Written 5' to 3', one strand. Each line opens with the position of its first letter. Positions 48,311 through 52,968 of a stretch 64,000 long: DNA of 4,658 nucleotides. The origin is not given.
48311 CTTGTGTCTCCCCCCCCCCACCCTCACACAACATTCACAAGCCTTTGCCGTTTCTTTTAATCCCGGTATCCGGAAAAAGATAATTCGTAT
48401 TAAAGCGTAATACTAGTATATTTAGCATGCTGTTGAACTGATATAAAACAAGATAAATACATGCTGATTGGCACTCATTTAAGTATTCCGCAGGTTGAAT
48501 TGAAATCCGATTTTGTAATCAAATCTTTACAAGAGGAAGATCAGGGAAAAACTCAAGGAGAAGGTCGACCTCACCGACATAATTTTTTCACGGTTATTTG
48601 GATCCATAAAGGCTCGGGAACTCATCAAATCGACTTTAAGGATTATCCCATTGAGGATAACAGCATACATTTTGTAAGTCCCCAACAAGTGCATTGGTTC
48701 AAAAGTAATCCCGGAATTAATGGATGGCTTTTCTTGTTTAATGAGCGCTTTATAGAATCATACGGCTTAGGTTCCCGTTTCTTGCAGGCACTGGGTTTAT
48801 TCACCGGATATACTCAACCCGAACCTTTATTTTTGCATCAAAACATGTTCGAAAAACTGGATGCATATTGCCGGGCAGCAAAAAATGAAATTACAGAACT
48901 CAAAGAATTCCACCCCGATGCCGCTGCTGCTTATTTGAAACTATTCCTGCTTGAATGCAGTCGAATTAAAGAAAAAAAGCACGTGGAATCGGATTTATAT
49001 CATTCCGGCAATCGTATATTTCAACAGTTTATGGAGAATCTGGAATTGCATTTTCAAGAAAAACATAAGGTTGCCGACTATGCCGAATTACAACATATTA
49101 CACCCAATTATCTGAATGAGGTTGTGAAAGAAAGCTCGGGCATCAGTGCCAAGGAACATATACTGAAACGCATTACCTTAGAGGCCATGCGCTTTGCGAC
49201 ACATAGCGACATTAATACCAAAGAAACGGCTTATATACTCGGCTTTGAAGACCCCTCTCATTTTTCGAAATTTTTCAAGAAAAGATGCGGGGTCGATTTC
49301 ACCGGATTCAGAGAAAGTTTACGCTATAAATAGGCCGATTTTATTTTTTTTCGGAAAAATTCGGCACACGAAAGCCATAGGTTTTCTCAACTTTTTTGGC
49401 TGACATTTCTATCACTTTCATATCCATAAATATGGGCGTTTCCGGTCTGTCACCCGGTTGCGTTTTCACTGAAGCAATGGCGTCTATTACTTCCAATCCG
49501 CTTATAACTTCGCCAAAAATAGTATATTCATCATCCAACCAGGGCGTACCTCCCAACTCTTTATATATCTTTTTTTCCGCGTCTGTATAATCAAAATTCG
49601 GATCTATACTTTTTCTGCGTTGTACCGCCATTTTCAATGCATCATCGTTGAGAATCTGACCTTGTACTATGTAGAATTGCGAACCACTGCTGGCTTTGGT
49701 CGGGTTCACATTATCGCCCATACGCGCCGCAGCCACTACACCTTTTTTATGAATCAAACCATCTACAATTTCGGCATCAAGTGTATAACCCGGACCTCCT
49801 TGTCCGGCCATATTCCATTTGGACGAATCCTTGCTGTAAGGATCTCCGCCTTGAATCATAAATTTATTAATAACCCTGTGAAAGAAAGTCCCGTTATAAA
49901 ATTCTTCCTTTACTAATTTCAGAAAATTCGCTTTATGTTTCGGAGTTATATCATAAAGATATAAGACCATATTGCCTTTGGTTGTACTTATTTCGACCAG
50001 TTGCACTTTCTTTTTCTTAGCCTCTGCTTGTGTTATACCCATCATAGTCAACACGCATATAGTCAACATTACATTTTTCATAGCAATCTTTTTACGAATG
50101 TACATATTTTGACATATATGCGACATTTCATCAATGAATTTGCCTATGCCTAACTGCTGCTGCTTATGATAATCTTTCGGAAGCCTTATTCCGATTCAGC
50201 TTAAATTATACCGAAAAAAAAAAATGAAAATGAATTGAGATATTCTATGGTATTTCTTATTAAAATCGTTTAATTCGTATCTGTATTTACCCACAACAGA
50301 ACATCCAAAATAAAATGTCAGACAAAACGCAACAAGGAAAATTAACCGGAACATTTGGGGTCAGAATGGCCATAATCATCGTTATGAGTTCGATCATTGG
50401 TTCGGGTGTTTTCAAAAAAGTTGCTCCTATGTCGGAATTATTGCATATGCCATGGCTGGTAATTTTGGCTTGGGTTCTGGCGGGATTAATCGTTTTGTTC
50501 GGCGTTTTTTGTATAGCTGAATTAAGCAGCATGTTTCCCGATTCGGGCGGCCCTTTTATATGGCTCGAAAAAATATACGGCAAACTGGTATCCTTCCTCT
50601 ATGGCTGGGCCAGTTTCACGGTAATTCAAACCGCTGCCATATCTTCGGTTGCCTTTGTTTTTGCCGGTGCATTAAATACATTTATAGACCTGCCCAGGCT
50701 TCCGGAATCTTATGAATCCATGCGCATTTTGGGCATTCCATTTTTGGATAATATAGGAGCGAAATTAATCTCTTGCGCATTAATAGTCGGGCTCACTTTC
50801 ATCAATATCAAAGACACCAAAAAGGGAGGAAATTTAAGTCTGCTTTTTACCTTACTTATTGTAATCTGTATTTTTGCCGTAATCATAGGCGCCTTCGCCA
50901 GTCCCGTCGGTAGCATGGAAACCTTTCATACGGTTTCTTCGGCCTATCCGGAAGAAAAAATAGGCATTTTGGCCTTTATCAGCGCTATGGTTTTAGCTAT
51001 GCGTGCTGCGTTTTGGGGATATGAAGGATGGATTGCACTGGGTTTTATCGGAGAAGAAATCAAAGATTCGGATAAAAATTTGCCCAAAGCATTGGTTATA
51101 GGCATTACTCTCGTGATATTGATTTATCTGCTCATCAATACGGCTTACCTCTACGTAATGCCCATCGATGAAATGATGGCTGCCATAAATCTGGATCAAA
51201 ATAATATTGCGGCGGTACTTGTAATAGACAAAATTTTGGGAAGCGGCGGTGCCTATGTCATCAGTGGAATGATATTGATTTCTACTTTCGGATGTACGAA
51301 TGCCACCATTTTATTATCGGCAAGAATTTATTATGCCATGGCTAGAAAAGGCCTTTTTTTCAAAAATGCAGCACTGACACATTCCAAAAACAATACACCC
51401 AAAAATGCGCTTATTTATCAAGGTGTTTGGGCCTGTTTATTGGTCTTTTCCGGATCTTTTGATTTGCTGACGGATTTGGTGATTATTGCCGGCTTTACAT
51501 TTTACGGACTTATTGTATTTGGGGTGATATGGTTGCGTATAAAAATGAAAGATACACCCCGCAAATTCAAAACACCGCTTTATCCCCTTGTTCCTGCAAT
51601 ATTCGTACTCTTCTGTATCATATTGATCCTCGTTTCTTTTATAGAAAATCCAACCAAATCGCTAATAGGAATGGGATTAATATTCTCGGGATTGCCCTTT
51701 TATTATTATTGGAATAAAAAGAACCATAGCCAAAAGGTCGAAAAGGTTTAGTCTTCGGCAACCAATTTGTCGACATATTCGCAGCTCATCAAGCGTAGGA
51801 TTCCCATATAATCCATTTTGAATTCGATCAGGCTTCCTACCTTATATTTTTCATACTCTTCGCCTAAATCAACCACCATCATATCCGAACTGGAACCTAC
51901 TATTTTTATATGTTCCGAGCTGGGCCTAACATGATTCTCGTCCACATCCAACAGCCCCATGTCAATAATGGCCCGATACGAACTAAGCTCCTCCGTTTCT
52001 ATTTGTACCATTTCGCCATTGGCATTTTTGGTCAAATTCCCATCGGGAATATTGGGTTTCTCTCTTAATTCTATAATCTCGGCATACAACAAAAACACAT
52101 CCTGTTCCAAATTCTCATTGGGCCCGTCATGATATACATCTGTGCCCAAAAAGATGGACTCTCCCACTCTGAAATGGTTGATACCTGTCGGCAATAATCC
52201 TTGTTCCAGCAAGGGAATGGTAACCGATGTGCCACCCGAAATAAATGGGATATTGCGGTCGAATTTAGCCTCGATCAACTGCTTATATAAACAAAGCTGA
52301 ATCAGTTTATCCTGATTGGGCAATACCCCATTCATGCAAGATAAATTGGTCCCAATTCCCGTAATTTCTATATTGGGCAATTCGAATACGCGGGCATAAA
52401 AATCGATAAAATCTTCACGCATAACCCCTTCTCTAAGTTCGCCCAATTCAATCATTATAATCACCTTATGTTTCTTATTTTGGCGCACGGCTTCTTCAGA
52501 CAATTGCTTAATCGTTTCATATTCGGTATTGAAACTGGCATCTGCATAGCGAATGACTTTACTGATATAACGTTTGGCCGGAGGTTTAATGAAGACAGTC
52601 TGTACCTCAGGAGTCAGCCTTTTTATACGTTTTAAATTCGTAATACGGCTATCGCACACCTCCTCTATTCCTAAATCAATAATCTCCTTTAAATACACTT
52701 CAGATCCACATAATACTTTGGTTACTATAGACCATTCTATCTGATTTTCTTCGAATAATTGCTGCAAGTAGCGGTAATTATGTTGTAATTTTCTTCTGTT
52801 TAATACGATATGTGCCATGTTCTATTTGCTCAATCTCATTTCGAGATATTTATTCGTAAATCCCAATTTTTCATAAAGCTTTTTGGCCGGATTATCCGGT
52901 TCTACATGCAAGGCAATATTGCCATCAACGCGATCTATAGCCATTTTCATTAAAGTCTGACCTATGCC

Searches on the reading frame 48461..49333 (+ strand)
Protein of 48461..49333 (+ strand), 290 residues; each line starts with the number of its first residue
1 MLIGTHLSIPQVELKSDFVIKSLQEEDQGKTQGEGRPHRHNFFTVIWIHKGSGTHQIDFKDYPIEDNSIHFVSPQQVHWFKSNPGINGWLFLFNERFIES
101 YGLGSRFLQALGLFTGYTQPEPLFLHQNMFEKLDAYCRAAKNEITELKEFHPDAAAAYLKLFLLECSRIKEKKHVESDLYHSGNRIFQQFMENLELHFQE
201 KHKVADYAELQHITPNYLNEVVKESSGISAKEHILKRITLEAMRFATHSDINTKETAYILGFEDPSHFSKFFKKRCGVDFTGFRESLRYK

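Call 67: search_protein_families(library=pfam, proteins=[window:48461-49333:+], max_evalue=0.00001)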
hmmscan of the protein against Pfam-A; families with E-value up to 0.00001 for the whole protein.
window:48461-49333:+ (290 aa): 2 families
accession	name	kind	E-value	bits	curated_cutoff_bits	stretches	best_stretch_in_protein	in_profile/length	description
PF12833.13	HTH_18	-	7.9e-14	52.2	33.6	1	208-285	2-79/80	Helix-turn-helix domain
PF02311.25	AraC_binding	-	2.2e-07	31.1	21.1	1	36-114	17-97/135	AraC-like ligand binding domain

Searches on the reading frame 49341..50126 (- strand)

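Call 67: search_protein_families(library=pfam, proteins=[window:49341-50126:-], max_evalue=0.00001)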
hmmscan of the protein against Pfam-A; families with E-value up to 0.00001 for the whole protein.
window:49341-50126:- (261 aa): 1 family
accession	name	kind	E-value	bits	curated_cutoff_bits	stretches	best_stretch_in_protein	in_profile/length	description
PF00160.26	Pro_isomerase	-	5.2e-39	134.5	21.7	1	44-232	2-152/159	Cyclophilin type peptidyl-prolyl cis-trans isomerase/CLD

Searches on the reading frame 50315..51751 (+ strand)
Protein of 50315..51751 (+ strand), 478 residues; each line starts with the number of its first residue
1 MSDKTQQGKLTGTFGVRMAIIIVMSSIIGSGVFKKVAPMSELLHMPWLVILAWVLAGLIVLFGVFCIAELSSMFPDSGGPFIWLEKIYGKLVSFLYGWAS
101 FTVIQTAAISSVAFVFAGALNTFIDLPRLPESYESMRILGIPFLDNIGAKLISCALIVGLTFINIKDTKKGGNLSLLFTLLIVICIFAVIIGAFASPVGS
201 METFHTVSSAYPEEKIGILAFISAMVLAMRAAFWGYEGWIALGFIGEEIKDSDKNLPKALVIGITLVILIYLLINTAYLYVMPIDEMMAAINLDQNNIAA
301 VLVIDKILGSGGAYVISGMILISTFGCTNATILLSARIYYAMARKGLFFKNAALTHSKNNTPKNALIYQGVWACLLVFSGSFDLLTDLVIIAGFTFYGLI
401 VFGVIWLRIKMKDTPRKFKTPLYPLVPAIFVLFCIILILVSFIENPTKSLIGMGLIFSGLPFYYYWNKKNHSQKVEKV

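Call 68: search_protein_families(library=pfam, proteins=[window:50315-51751:+], max_evalue=0.00001)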
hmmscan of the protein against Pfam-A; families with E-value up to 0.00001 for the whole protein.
window:50315-51751:+ (478 aa): 2 families
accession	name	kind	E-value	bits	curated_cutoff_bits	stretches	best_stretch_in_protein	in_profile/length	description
PF13520.12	AA_permease_2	-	2e-55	188.9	27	1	15-449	2-412/427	Amino acid permease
PF00324.27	AA_permease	-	8.2e-32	110.9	24.6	1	20-474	3-467/470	Amino acid permease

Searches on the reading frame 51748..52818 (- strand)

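Call 68: search_protein_families(library=pfam, proteins=[window:51748-52818:-], max_evalue=0.00001)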
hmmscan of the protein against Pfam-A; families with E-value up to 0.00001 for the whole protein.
window:51748-52818:- (356 aa): 1 family
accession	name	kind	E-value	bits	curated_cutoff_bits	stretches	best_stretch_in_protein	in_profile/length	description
PF01168.26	Ala_racemase_N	-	6.7e-15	55.8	24.1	1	7-224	2-217/220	Alanine racemase, N-terminal domain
